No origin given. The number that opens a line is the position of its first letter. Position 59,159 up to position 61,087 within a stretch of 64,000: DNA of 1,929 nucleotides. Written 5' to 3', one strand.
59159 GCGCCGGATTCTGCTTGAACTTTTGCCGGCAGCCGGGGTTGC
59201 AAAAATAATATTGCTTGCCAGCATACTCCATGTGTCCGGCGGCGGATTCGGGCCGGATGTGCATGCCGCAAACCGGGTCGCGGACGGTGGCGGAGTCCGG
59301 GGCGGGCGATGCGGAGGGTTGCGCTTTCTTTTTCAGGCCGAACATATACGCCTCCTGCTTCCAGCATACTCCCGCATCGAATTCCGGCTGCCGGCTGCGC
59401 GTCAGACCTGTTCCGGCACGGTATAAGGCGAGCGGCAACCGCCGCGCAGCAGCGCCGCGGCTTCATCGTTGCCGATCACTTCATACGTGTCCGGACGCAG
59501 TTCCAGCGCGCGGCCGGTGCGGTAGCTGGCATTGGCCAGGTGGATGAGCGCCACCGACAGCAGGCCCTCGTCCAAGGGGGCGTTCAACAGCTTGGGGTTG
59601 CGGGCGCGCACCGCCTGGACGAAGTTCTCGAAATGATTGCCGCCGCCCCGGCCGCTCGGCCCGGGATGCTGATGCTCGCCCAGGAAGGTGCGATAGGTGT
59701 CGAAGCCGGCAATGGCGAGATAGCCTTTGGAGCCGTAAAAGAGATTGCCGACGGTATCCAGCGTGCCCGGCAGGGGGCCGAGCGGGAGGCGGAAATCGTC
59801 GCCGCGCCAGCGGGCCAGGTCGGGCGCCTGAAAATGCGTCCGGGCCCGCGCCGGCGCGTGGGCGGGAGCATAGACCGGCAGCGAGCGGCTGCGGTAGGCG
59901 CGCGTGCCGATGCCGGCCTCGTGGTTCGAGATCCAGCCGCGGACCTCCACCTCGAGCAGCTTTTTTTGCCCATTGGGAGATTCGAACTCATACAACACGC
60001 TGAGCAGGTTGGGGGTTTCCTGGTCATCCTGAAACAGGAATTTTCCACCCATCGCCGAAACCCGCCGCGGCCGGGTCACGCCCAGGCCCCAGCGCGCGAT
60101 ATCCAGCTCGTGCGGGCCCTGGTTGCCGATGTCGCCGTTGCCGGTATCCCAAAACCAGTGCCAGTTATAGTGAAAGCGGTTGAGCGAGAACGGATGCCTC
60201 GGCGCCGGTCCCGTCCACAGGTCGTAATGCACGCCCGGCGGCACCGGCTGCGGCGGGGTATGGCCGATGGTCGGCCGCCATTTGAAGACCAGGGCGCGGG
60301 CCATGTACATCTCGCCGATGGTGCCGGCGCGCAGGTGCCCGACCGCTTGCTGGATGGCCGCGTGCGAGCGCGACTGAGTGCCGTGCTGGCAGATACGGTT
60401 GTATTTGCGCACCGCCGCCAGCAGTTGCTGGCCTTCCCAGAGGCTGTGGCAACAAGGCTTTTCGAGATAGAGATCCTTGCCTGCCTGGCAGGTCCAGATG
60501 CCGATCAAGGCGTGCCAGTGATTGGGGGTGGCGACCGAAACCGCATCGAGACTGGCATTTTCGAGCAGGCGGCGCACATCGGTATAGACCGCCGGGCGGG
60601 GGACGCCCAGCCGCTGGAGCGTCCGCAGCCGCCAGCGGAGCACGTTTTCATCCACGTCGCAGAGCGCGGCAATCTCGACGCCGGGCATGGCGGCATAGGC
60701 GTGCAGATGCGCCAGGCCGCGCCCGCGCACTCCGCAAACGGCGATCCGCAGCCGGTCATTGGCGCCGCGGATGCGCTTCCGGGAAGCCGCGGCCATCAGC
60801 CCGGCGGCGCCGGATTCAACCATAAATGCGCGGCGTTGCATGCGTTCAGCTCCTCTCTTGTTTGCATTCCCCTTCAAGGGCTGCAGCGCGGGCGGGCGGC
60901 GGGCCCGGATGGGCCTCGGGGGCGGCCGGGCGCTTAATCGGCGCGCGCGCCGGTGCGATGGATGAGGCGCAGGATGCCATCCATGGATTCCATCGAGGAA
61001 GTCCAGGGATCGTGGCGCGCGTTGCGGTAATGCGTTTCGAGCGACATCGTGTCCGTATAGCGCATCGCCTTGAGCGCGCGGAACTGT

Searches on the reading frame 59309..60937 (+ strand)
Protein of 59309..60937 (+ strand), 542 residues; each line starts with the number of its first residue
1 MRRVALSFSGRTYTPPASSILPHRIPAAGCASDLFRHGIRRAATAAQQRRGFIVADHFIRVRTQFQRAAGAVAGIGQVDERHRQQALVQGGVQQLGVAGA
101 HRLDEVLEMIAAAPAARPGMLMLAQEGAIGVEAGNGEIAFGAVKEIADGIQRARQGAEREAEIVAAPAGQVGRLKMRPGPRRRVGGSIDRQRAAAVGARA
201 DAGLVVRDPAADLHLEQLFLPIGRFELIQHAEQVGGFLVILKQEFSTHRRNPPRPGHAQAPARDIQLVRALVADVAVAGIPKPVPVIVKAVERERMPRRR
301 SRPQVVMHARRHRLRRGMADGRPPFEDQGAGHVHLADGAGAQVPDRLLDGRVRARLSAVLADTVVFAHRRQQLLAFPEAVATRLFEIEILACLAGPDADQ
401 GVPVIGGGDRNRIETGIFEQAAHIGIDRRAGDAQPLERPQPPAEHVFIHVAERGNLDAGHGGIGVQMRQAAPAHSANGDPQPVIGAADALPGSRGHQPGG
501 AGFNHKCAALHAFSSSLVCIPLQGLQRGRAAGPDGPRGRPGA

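Call 85: find_encoding_contigs(protein=window:59309-60937:+, flank=10000, max_places=1)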
Protein window:59309-60937:+ (542 aa): no gene with exactly this product is on record in the collection.
